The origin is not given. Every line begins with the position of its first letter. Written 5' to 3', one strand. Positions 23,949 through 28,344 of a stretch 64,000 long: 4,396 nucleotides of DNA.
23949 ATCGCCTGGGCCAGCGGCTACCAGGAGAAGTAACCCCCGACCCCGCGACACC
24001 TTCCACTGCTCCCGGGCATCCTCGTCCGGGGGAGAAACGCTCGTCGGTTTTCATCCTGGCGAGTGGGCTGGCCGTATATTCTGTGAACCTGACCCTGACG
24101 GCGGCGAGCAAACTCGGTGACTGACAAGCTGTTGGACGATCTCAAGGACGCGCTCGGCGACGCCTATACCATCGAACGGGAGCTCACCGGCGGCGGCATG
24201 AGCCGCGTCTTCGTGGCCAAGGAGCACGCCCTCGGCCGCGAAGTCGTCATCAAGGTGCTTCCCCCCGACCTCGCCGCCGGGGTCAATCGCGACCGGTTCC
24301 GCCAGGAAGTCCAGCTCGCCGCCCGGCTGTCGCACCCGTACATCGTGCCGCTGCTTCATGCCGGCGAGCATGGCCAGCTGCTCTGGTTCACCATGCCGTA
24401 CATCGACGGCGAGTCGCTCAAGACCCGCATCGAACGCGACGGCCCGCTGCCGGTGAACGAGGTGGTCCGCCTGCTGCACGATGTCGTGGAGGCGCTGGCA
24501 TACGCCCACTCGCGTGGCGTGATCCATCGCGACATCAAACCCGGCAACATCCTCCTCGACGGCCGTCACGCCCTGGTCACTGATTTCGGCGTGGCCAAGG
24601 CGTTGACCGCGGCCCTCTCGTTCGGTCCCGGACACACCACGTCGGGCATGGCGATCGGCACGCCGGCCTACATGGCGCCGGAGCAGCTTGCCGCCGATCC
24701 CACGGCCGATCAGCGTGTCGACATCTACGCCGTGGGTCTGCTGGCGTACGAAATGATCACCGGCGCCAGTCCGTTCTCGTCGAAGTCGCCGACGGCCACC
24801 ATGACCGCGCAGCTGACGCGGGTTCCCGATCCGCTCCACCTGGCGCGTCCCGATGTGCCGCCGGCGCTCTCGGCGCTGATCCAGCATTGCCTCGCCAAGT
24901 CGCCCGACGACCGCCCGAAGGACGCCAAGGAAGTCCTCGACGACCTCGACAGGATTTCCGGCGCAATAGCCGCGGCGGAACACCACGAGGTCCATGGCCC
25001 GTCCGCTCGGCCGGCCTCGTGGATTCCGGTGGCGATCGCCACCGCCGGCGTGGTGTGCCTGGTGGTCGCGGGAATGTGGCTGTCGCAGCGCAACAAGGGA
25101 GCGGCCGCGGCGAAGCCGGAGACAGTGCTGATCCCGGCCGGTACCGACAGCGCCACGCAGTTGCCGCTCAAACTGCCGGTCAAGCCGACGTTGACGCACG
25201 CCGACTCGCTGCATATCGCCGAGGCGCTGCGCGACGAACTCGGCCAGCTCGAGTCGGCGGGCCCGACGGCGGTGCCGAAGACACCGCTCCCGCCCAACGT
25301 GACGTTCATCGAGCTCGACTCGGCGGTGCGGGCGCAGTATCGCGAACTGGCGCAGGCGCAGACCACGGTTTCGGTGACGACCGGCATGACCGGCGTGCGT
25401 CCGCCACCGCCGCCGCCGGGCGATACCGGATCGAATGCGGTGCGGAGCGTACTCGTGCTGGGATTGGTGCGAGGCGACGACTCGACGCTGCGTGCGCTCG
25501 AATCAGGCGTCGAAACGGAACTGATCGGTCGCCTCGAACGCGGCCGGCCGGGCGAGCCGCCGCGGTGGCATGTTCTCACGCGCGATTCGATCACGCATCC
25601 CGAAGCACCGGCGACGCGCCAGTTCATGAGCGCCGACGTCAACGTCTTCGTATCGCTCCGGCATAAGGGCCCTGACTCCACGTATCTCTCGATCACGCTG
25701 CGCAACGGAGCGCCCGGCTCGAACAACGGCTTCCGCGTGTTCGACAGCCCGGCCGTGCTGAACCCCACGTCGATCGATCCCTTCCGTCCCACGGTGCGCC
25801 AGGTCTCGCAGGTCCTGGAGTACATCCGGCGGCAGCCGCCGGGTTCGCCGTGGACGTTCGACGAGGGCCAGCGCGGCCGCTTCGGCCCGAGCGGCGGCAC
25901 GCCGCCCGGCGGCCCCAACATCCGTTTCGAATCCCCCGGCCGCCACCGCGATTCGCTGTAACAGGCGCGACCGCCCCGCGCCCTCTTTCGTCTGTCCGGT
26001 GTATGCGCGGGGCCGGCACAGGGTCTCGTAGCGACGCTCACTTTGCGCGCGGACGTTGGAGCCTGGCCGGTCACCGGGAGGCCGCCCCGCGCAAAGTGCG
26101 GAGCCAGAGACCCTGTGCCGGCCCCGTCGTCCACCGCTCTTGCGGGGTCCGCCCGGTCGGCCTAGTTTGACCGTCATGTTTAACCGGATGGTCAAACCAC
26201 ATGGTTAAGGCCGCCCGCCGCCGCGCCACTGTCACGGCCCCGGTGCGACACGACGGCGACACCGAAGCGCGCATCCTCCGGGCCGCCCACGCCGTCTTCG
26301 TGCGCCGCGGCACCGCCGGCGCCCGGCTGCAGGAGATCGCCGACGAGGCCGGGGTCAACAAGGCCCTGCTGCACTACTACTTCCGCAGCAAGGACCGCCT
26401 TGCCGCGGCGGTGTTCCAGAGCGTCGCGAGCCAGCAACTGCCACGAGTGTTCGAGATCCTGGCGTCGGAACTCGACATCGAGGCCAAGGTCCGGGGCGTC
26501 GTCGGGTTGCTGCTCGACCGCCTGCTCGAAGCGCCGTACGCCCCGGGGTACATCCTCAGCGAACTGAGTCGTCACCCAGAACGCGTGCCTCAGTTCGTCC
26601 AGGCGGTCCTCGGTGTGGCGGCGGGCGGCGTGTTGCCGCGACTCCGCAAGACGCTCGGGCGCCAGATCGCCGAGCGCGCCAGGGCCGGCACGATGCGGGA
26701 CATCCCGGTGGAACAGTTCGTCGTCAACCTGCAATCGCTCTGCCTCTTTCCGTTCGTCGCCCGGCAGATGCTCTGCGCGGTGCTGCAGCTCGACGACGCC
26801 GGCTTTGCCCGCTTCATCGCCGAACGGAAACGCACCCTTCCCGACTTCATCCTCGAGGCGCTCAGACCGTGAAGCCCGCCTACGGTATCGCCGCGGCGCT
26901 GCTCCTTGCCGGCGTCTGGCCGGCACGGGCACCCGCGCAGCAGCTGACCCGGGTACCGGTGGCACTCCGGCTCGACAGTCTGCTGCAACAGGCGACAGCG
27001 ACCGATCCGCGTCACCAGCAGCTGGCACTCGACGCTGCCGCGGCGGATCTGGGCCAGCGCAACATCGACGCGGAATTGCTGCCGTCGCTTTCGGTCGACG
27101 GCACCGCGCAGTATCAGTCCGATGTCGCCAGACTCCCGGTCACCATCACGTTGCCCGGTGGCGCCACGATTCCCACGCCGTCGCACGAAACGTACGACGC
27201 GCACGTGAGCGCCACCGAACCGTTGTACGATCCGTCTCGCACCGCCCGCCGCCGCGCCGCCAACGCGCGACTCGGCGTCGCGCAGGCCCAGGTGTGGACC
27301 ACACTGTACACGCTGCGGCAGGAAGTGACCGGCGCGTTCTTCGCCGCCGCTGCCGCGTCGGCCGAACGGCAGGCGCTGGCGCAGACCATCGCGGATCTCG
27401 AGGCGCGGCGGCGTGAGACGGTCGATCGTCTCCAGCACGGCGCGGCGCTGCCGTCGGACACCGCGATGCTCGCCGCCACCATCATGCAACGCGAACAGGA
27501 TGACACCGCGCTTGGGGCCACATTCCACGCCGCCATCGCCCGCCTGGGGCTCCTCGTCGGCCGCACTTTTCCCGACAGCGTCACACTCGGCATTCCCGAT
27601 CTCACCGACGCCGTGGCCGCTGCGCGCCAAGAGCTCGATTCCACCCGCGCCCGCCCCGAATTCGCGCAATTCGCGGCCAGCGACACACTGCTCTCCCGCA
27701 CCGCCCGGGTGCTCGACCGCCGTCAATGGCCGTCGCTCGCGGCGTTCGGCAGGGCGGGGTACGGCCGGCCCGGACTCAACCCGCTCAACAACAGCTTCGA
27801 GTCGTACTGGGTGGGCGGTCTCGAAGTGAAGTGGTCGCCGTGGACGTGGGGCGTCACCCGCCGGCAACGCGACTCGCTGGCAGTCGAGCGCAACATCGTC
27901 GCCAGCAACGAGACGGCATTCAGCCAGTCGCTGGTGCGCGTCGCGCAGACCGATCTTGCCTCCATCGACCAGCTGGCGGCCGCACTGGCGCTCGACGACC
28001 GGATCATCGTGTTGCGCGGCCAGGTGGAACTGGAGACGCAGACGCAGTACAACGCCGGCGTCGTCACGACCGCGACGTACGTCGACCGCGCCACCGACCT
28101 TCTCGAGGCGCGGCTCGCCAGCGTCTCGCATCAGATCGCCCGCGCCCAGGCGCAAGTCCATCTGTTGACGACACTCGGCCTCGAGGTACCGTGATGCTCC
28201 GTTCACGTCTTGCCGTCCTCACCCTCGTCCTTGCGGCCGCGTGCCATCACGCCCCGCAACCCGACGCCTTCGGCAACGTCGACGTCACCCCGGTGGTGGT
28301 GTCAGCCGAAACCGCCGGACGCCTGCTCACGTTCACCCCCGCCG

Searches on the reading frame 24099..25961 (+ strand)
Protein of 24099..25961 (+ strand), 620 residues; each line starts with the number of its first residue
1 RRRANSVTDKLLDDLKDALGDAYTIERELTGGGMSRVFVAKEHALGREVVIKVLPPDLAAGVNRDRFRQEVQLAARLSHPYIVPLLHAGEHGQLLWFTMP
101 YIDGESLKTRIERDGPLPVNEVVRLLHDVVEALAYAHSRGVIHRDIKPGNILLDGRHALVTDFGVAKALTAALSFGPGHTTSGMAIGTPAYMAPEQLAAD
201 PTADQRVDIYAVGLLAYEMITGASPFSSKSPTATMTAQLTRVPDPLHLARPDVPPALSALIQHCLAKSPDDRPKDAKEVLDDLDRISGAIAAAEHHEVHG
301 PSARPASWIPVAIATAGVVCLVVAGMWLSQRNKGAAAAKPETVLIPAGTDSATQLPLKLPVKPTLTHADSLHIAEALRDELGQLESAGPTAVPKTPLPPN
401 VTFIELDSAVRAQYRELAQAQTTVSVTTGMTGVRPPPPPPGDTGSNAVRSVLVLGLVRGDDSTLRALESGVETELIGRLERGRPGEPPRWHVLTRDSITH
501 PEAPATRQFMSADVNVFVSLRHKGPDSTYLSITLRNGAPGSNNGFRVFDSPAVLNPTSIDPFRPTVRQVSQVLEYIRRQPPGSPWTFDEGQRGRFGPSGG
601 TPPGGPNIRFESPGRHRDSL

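Call 50: search_protein_families(library=pfam, proteins=[window:24099-25961:+], max_evalue=0.0001)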
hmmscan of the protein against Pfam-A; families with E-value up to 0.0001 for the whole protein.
window:24099-25961:+ (620 aa): 4 families
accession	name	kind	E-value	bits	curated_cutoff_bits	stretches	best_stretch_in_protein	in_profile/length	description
PF00069.31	Pkinase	-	1.3e-49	169.4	31.7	1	23-280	1-258/263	Protein kinase domain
PF07714.23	PK_Tyr_Ser-Thr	-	3.7e-30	105.5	23.1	1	25-274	3-250/258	Protein tyrosine and serine/threonine kinase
PF03109.22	ABC1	-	2.4e-05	24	22.9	0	97-170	145-218/244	ABC1 atypical kinase-like domain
PF01636.29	APH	-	3.9e-05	24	23.2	0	35-135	11-106/239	Phosphotransferase enzyme family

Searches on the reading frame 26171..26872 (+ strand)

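Call 50: search_protein_families(library=pfam, proteins=[window:26171-26872:+], max_evalue=0.0001)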
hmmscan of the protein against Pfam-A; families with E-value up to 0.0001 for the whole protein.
window:26171-26872:+ (233 aa): 1 family
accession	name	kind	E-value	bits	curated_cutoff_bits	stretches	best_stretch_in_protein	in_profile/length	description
PF00440.29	TetR_N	-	5.5e-14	52.1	24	1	35-81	1-47/47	Bacterial regulatory proteins, tetR family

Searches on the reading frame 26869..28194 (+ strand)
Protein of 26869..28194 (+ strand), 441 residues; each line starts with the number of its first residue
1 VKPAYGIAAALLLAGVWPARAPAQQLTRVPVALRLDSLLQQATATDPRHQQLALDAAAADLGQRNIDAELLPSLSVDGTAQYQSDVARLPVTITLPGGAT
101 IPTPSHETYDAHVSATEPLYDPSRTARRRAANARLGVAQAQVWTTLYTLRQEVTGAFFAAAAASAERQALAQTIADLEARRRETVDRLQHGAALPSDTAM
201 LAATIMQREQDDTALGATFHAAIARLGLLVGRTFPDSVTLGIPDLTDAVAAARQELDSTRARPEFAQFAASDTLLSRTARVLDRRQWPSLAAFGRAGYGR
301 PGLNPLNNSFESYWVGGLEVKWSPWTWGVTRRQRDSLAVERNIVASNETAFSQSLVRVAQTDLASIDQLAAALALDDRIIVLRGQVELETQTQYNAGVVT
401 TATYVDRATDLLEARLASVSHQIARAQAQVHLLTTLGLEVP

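Call 69: search_protein_families(library=pfam, proteins=[window:26869-28194:+], max_evalue=0.0001)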
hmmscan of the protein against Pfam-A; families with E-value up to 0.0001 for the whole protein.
window:26869-28194:+ (441 aa): 1 family
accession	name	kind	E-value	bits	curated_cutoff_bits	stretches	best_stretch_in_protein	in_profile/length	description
PF02321.23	OEP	-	5.9e-18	65.8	22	2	35-231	1-187/187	Outer membrane efflux protein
